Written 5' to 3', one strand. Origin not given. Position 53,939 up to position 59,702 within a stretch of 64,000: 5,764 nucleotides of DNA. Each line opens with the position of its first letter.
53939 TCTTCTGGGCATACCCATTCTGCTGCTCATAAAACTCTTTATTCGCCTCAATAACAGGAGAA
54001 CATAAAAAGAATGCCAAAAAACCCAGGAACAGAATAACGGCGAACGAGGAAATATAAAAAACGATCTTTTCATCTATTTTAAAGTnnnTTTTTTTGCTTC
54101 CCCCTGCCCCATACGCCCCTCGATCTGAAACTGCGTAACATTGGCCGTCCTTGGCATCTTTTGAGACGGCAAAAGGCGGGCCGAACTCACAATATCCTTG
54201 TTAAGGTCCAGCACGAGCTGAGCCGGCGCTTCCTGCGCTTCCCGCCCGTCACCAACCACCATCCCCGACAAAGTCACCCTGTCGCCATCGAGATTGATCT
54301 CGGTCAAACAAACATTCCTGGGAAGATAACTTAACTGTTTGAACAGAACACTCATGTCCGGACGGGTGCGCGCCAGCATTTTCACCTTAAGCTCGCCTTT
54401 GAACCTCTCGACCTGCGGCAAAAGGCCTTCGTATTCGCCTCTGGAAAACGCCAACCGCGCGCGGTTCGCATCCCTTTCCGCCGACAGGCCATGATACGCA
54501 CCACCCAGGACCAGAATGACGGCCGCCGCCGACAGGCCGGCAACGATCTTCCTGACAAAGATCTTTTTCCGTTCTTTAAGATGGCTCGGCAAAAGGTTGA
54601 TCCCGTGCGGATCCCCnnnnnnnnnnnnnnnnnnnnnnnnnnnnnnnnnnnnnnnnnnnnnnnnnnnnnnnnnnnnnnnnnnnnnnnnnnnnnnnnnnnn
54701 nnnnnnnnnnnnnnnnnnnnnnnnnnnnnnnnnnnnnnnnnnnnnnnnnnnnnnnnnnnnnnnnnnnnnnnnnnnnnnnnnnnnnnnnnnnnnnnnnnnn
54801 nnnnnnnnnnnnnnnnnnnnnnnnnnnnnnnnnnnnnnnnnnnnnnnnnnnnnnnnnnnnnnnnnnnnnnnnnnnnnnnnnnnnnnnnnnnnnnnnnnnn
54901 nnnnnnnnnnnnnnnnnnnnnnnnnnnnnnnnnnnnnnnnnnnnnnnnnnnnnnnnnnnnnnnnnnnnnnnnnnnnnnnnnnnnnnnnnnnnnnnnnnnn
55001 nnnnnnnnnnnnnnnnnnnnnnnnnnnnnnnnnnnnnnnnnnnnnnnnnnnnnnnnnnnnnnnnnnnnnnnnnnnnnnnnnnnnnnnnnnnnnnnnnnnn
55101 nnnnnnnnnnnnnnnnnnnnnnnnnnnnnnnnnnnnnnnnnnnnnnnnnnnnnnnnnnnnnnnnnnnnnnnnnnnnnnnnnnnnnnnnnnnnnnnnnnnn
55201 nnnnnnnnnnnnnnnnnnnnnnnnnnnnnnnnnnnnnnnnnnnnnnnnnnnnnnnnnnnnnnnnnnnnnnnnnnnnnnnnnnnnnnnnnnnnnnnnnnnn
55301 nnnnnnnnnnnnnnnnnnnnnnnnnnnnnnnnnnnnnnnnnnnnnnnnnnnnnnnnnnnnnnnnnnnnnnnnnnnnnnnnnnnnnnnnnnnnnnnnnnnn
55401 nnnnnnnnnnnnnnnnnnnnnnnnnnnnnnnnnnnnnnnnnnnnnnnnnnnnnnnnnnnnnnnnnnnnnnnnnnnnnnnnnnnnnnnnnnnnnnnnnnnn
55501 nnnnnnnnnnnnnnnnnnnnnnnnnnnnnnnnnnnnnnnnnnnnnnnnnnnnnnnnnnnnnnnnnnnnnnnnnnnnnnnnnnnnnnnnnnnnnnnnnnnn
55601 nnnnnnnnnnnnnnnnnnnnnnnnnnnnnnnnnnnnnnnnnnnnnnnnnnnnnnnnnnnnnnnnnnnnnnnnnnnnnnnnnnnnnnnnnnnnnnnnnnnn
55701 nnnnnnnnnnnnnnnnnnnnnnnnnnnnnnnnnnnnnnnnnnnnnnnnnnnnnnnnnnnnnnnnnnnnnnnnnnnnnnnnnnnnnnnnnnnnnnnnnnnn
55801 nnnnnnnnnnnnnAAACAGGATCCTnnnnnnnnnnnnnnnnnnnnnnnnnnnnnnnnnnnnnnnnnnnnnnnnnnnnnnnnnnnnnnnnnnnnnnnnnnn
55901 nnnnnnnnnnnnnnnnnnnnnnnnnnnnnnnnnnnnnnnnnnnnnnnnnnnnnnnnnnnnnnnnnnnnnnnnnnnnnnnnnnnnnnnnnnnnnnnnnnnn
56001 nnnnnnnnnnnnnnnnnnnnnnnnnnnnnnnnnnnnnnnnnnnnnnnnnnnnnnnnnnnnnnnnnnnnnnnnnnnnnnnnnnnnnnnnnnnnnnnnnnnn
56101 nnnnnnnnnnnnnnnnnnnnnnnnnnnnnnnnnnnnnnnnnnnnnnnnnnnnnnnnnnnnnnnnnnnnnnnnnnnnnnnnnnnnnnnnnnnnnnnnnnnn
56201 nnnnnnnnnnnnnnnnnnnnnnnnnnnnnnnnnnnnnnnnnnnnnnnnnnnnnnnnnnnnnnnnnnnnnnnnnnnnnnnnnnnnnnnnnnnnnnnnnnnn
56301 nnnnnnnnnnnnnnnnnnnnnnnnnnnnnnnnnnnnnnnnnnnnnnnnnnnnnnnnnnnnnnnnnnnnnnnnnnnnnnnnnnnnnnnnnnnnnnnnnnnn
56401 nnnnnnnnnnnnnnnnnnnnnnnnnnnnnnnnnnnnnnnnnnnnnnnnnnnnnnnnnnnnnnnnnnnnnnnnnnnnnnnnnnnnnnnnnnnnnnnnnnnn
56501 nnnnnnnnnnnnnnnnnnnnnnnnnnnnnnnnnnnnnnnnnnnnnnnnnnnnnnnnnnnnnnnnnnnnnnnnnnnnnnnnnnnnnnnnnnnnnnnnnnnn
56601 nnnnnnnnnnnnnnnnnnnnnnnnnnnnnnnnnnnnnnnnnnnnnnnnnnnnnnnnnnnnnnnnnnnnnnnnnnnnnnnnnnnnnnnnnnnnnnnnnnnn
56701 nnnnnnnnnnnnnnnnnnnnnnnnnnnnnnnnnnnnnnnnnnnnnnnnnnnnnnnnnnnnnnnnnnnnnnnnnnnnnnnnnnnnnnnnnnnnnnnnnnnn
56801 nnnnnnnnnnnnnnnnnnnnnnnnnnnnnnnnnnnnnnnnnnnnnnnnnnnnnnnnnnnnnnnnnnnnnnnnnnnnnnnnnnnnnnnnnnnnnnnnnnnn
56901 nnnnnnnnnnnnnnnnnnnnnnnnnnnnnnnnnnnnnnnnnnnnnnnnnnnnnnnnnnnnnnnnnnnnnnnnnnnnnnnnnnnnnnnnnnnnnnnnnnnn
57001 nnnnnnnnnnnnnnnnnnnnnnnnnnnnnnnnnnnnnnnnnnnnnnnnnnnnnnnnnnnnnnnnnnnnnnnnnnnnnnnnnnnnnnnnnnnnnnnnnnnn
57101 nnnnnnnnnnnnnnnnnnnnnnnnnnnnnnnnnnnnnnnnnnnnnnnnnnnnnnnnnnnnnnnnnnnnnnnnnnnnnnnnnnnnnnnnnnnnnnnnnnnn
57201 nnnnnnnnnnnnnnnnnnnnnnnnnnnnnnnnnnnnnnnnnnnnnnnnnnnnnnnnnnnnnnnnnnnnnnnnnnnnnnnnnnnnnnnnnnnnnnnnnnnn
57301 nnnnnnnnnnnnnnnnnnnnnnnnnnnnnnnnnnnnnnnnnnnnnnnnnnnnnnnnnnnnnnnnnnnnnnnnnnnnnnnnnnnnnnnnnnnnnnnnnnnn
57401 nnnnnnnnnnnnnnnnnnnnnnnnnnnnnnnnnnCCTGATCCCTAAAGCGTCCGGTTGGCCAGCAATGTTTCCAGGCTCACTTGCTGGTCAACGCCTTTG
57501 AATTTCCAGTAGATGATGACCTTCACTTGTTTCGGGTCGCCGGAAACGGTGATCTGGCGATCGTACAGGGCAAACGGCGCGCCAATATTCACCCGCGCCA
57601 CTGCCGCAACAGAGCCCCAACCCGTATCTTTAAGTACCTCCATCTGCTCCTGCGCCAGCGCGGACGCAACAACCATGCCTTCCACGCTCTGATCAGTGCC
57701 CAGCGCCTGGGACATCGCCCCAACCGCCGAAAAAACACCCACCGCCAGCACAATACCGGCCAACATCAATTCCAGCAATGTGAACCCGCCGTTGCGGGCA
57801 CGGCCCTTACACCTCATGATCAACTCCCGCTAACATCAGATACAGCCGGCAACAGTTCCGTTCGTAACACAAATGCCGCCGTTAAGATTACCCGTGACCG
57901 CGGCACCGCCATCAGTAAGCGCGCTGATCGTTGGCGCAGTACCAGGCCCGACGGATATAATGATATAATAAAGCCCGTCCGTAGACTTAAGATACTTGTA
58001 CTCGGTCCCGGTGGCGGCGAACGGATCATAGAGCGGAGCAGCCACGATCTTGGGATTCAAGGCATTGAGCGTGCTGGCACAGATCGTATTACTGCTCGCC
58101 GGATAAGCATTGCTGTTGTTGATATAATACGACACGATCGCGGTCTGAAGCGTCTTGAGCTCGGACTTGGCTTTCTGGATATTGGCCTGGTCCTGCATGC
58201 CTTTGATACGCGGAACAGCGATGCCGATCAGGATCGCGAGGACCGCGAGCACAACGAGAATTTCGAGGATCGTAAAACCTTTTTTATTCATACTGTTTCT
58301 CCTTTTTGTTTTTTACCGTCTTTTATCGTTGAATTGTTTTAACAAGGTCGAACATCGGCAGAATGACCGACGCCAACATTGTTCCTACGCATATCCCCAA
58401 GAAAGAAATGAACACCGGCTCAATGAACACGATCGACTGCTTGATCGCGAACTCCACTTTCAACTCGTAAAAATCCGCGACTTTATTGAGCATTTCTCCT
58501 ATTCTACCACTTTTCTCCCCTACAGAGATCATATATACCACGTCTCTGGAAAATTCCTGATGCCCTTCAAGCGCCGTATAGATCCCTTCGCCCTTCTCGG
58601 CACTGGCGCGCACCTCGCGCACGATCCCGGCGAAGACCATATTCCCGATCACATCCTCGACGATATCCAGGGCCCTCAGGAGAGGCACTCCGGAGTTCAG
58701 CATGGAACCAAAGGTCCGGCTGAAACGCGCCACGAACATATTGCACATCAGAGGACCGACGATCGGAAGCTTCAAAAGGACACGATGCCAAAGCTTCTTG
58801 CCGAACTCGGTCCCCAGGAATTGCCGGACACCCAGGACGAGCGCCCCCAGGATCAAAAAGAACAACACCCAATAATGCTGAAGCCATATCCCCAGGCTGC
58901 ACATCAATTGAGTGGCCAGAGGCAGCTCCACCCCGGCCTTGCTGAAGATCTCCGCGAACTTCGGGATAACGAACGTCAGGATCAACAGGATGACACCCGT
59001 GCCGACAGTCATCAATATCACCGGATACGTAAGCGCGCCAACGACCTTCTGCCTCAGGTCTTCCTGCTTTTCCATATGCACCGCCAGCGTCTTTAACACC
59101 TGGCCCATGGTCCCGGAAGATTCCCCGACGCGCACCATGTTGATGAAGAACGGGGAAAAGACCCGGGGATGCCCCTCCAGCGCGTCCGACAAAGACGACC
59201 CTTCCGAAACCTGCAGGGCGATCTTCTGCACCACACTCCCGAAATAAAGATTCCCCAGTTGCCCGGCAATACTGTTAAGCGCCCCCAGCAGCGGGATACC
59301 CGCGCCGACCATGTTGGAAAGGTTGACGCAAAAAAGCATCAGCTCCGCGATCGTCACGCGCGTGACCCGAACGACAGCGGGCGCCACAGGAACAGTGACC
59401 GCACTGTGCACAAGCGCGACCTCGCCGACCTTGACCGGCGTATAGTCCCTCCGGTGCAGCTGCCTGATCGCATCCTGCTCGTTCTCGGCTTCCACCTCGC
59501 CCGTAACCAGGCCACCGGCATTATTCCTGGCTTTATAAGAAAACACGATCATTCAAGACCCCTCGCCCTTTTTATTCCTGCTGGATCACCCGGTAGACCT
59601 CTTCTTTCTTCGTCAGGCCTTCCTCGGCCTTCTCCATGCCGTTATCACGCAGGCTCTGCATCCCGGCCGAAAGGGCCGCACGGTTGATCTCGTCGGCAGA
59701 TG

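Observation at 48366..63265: Compact type IV pilus / T2SS-like cluster running directly into two large Stig1-repeat cysteine-rich secreted proteins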

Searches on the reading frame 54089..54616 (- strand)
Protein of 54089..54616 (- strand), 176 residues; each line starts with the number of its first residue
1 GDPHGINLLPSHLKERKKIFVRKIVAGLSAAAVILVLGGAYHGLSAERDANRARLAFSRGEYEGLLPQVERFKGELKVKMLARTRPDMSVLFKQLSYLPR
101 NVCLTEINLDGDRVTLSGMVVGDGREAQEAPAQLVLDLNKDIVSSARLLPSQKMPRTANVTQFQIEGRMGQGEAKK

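Call 69: search_protein_families(library=pfam, proteins=[window:54089-54616:-], max_evalue=5)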
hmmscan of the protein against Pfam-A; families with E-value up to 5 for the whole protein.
window:54089-54616:- (176 aa): 2 families
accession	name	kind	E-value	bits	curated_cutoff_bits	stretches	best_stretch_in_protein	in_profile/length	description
PF19487.4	DUF6023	-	0.00015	22.1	26.8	1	30-127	14-108/150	Family of unknown function (DUF6023)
PF05137.18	PilN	-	0.086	13.3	22.8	1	98-119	10-31/78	Fimbrial assembly protein (PilN)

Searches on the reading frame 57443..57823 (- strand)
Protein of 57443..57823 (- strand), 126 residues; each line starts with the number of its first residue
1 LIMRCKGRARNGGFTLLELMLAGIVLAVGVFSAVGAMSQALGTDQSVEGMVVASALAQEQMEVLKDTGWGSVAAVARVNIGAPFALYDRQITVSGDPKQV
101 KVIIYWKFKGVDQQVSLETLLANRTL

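Call 4: search_protein_families(library=pfam, proteins=[window:57443-57823:-], max_evalue=0.01)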
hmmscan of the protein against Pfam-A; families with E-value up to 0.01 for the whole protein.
window:57443-57823:- (126 aa): 0 families

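Call 6: search_protein_families(library=ncbifam, proteins=[window:57443-57823:-], max_evalue=0.01)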
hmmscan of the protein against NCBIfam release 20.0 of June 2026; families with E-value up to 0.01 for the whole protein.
window:57443-57823:- (126 aa): 3 families
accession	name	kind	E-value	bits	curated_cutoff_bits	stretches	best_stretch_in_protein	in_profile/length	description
TIGR02523.1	type_IV_pilV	equivalog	0.00023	21.7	52.2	1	13-64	3-54/139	type IV pilus modification protein PilV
NF006453.0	PRK08808.1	equivalog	0.00038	19.6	295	1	8-83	3-74/211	type II secretion system protein J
TIGR01707.1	gspI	equivalog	0.0009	19.7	44.35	1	13-64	1-52/101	type II secretion system minor pseudopilin GspI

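Call 69: search_protein_families(library=pfam, proteins=[window:57443-57823:-], max_evalue=5)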
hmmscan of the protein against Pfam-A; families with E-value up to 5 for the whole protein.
window:57443-57823:- (126 aa): 1 family
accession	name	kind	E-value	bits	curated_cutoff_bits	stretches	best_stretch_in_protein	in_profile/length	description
PF07963.17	N_methyl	-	0.013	15.5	21.2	1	9-30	2-23/27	Prokaryotic N-terminal methylation motif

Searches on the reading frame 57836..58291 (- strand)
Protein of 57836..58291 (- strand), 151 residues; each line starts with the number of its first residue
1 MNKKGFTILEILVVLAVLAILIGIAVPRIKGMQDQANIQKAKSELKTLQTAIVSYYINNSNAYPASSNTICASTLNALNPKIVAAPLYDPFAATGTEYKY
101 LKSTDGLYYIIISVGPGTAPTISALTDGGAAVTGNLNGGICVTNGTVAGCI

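Call 4: search_protein_families(library=pfam, proteins=[window:57836-58291:-], max_evalue=0.01)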
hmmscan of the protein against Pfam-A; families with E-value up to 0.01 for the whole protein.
window:57836-58291:- (151 aa): 2 families
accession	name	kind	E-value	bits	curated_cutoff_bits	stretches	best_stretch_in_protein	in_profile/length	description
PF07963.17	N_methyl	-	3.8e-07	29.8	21.2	1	2-25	3-26/27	Prokaryotic N-terminal methylation motif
PF08334.16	T2SSG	-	2.3e-05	24.8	21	1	29-117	2-93/108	Type II secretion system (T2SS), protein G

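Call 6: search_protein_families(library=ncbifam, proteins=[window:57836-58291:-], max_evalue=0.01)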
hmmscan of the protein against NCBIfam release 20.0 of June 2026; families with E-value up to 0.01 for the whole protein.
window:57836-58291:- (151 aa): 12 families
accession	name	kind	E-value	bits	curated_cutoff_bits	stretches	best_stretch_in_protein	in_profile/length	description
TIGR01710.1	typeII_sec_gspG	equivalog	9.5e-16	58.1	88.85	1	4-118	1-119/134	type II secretion system major pseudopilin GspG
NF040999.1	pilin_ComGC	equivalog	8.7e-09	35.5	75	1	3-65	1-62/84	competence type IV pilus major pilin ComGC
NF041775.1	typeIV_PilA_Myxo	equivalog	1.1e-08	35.4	400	1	3-70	10-76/214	type IV pilin protein PilA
NF041013.1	T4P_ComGE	equivalog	1.6e-08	34.5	49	1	2-60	2-61/83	competence type IV pilus minor pilin ComGE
TIGR01708.2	typeII_sec_gspH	equivalog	4e-07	30.2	80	1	4-47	2-45/169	type II secretion system minor pseudopilin GspH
TIGR02532.1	IV_pilin_GFxxxE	domain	6e-07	29.1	16.3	1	3-26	1-24/24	prepilin-type N-terminal cleavage/methylation domain-containing protein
NF007862.0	PRK10574.1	equivalog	2.5e-06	27.7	138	1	2-52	3-53/145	prepilin peptidase-dependent pilin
NF040982.1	ComGD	equivalog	8.3e-05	23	70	1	3-49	1-47/139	competence type IV pilus minor pilin ComGD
TIGR02596.1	TIGR02596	subfamily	0.0014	18.7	70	1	6-41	1-36/196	Verru_Chthon cassette protein D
TIGR02599.1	TIGR02599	subfamily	0.0015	17.8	256.5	1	5-44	1-40/361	Verru_Chthon cassette protein C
NF041002.1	pilin_ComGF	equivalog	0.0022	18.2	80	1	3-44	1-42/139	competence type IV pilus minor pilin ComGF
NF007800.0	PRK10506.1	equivalog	0.0022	17.8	158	1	2-47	7-52/163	prepilin peptidase-dependent protein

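Call 54: search_solved_structures(query=window:57836-58291:-, max_evalue=0.01)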
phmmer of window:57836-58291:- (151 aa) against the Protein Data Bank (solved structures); distinct sequences matched with E-value up to 0.01: 14.
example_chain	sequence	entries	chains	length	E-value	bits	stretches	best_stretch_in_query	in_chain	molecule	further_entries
9egp_A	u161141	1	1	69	4.8e-10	42.9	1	2-59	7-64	Geopilin domain 1 protein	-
7tgg_A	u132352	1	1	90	3.6e-09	40.1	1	2-65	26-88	Geopilin domain 1 protein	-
5wda_A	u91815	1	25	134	1.5e-08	38.1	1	6-96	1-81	General secretion pathway protein G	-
2m7g_A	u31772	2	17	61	8.3e-07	32.5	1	6-65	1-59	Geopilin domain 1 protein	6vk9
8pfb_G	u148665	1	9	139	7.3e-06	29.4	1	6-58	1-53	Type IV pilin PilE1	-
8tj2_C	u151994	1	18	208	4.6e-05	26.8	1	6-66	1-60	Type IV major pilin protein PilA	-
5kua_A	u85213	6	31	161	0.00019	24.8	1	6-77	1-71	pilin | Neisseria meningitidis PilE variant SB-GATDH | Neisseria meningitidis PilE, SB-DATDH variant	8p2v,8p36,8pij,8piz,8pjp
8p3b_A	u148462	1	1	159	0.00021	24.7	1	6-74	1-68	Fimbrial protein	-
2hi2_A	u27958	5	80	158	0.00031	24.1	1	6-68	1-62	Fimbrial protein | PilA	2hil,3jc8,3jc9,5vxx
1ay2_A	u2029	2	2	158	0.0004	23.8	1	6-68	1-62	TYPE 4 PILIN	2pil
8uhf_A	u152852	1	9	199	0.00058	23.2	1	7-94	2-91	Toxin co-regulated pilin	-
6xxe_A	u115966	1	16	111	0.0008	22.8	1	6-47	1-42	Uncharacterized protein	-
8qqj_J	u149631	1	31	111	0.00094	22.6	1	6-48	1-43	Type IV narrow pilus major component PilA5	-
8tob_GA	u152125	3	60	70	0.0015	21.9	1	7-61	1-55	Fimbrial protein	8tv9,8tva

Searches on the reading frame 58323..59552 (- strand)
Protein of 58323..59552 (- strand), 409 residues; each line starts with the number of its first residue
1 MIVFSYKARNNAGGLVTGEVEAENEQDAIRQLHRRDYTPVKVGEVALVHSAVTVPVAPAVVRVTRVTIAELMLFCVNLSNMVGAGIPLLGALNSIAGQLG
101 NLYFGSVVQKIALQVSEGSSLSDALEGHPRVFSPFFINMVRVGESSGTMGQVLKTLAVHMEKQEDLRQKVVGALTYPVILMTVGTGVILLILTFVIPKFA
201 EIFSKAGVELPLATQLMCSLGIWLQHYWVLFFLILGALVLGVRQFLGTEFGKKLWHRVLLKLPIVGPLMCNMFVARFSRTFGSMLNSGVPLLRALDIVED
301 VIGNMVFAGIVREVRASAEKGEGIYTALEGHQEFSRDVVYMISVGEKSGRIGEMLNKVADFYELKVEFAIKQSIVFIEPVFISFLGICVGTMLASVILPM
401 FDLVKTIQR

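Call 4: search_protein_families(library=pfam, proteins=[window:58323-59552:-], max_evalue=0.01)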
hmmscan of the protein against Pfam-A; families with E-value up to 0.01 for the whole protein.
window:58323-59552:- (409 aa): 1 family
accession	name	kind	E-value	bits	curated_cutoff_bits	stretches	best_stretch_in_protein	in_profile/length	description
PF00482.28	T2SSF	-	7.6e-60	200.8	25.2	2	74-197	1-125/125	Type II secretion system (T2SS), protein F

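Call 6: search_protein_families(library=ncbifam, proteins=[window:58323-59552:-], max_evalue=0.01)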
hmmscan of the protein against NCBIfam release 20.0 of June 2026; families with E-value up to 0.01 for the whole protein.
window:58323-59552:- (409 aa): 6 families
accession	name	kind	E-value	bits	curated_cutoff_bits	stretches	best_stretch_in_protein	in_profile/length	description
TIGR02120.1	GspF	equivalog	7.6e-102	341.5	424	1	4-406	1-400/401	type II secretion system inner membrane protein GspF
NF052607.1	T4PiliAsmPilCThrm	equivalog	5.5e-89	299.1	700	1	1-407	1-404/406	type IV pilus assembly protein PilC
NF052606.1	T4PiliAsmPilCMyx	equivalog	8.2e-89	298.3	700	1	3-408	21-419/419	type IV pilus assembly protein PilC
NF047826.1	T3SSXpsF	equivalog_domain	1.6e-73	247.8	650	1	1-407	1-404/405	type II secretion system protein XpsF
NF007861.0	PRK10573.1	equivalog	7.9e-68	229.3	401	1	3-407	6-398/401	protein transport protein HofC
NF041012.2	T4P_ComGB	equivalog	3e-44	151.7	240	1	73-404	5-331/332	competence type IV pilus assembly protein ComGB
